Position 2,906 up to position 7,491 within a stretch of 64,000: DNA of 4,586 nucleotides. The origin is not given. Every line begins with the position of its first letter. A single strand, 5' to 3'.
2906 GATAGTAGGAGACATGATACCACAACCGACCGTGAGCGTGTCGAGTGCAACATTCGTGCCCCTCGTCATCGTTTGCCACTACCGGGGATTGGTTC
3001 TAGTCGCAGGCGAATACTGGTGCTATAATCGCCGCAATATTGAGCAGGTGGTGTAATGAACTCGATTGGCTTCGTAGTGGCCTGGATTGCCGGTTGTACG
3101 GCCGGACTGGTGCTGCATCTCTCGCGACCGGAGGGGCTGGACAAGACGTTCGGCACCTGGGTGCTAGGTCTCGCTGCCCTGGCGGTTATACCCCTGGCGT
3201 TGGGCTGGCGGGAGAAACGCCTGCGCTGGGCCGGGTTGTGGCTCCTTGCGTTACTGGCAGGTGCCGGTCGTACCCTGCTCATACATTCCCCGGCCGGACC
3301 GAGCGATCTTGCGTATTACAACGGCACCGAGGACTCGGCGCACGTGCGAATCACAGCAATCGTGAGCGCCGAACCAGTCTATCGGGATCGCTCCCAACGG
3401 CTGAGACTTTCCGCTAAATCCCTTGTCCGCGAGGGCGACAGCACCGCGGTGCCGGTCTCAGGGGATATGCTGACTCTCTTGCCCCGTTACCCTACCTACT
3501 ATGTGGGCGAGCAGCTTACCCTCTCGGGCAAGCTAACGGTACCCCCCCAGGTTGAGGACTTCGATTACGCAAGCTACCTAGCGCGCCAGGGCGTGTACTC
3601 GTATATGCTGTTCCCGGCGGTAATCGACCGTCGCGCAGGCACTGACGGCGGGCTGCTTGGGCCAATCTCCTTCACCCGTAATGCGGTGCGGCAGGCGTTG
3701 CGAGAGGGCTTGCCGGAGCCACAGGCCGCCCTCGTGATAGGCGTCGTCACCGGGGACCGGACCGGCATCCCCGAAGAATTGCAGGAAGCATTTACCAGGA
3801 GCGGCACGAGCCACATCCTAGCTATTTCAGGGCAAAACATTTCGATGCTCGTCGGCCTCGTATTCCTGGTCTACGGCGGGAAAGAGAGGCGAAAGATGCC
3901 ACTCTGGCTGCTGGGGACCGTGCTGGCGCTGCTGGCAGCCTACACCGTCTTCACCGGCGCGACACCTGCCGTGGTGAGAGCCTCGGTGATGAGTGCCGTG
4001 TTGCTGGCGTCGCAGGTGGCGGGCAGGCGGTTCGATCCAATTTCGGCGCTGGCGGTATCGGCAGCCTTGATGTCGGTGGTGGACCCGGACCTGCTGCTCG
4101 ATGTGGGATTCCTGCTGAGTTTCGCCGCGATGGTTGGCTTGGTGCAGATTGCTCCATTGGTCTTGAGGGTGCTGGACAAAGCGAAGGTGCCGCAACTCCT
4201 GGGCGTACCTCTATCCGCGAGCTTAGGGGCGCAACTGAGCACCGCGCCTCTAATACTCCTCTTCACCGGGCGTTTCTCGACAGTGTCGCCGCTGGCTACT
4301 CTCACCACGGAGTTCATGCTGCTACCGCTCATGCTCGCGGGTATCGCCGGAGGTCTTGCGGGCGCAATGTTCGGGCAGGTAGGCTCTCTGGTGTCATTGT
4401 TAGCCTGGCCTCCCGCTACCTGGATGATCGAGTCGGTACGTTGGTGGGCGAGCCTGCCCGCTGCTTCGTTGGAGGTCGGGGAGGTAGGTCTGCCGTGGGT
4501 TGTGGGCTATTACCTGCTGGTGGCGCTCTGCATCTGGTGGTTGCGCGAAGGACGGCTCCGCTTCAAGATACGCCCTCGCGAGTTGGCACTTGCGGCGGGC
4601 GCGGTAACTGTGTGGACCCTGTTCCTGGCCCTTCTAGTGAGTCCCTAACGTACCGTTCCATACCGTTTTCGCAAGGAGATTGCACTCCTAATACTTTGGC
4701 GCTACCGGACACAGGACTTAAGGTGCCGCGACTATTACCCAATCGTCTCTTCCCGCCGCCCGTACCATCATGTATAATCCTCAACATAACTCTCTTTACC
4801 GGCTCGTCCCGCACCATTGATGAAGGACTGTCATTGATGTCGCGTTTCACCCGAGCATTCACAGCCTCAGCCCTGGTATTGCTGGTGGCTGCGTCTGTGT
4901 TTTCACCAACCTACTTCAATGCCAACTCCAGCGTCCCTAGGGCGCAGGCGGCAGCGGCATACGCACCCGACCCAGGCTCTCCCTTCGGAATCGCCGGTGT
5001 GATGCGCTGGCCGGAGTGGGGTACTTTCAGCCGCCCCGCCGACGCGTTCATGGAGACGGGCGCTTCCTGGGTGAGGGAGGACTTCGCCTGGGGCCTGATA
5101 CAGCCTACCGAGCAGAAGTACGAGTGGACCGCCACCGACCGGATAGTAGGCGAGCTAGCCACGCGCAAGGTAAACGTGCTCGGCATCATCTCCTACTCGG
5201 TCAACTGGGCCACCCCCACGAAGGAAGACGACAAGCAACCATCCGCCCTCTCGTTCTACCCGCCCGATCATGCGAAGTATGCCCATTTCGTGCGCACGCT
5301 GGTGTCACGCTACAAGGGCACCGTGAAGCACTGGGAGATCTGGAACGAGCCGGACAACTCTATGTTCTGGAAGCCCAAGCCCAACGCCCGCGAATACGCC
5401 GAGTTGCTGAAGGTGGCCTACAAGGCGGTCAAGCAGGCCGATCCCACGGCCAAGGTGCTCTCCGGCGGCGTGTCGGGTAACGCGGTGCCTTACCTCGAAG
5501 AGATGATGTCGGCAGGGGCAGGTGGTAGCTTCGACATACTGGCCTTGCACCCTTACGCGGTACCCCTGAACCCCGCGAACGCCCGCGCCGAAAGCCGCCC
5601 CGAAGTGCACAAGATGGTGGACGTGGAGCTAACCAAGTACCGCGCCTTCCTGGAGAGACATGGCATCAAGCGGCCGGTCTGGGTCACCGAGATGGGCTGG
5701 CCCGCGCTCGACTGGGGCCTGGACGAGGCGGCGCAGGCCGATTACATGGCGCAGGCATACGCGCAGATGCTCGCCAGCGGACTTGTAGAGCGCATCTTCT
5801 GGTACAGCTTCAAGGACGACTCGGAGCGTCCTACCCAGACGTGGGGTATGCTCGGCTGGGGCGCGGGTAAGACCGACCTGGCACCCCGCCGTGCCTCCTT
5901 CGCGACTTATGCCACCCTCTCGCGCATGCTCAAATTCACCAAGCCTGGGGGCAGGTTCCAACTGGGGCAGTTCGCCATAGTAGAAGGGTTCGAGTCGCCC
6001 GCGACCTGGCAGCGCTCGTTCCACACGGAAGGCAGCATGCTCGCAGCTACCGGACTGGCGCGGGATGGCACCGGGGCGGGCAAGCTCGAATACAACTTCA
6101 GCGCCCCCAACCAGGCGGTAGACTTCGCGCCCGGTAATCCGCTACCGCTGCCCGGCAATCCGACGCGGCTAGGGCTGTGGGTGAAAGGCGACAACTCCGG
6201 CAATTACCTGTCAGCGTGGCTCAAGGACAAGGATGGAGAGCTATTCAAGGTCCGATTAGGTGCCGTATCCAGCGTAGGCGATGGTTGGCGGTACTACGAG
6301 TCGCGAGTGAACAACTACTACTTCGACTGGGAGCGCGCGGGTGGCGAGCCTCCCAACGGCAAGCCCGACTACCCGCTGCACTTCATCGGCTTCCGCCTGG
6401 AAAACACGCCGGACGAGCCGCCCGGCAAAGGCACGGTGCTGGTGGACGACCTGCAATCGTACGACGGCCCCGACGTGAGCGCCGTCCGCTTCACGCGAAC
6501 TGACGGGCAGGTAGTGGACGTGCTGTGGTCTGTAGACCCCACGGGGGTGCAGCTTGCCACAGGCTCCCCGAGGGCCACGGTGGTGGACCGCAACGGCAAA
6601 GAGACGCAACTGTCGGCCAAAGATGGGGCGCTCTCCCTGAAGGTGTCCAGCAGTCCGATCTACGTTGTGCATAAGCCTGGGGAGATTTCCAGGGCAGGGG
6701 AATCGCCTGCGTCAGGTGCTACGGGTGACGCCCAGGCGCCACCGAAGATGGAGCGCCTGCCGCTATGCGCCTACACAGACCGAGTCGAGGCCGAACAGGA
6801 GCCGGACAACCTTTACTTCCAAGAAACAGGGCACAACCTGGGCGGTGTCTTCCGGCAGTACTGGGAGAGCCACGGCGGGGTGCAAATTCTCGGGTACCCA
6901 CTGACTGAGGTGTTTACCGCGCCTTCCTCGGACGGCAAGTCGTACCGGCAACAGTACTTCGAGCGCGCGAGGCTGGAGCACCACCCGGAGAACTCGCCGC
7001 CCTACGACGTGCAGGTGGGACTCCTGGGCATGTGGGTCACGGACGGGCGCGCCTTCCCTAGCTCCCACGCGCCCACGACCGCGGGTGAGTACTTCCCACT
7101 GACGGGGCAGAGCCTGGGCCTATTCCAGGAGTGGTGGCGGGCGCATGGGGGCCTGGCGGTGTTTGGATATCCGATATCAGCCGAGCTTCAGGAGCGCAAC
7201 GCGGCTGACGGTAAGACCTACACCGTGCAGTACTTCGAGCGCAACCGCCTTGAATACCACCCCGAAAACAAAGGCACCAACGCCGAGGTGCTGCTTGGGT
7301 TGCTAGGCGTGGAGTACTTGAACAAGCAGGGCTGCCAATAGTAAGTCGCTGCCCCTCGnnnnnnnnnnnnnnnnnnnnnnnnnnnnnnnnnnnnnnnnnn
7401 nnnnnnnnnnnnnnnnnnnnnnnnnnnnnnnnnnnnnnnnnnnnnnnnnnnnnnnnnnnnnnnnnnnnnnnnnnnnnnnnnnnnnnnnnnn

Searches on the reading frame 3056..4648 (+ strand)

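Call 43: search_protein_families(library=pfam, proteins=[window:3056-4648:+], max_evalue=0.001)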
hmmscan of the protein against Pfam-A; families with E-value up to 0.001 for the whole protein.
window:3056-4648:+ (530 aa): 2 families
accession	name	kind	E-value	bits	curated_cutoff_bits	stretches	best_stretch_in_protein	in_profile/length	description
PF03772.21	Competence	-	7.3e-51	173.5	23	1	231-497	2-268/270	Competence protein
PF13567.11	DUF4131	-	5e-18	65.8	31.6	1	34-182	7-155/165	Domain of unknown function (DUF4131)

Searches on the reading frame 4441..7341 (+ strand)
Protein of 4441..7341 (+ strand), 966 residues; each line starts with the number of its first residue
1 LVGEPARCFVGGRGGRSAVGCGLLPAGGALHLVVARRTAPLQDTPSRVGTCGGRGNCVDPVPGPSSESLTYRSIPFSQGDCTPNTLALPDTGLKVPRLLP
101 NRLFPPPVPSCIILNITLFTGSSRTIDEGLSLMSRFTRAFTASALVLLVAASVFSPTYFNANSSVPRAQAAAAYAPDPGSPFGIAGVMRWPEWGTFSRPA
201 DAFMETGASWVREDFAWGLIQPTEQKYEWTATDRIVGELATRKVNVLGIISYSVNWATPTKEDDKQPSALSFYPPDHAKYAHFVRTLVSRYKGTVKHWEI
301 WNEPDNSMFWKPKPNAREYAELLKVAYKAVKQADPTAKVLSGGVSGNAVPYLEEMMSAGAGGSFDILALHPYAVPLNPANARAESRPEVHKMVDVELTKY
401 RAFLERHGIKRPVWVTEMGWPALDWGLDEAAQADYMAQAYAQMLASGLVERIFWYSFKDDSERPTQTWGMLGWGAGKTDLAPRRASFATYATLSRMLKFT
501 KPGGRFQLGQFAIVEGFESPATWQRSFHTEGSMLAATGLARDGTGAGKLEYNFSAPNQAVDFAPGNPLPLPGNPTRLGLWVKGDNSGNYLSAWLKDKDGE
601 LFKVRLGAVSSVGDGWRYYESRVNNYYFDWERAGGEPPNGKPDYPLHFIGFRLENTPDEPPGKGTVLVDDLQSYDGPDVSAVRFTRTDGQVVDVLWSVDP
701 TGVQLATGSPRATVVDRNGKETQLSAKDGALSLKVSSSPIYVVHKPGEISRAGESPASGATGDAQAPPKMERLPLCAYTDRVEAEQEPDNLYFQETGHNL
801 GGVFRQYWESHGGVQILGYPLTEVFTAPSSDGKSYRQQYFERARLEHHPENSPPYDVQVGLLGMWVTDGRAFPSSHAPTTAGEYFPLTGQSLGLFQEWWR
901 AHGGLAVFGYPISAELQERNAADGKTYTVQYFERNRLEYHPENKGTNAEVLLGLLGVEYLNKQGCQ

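Call 43: search_protein_families(library=pfam, proteins=[window:4441-7341:+], max_evalue=0.001)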
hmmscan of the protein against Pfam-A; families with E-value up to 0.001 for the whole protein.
window:4441-7341:+ (966 aa): 4 families
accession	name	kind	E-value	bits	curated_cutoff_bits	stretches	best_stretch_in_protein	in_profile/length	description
PF11790.14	Glyco_hydro_cc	-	6.3e-10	39.5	21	1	250-471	20-224/237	Glycosyl hydrolase catalytic core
PF01229.23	Glyco_hydro_39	-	1.1e-08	34.8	26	1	283-437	134-287/472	Glycosyl hydrolases family 39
PF18989.5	DUF5722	-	2.2e-07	30.6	30.5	0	367-462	233-338/393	Family of unknown function (DUF5722)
PF02449.21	Glyco_hydro_42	-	0.00041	20.3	21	0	190-246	7-63/376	Beta-galactosidase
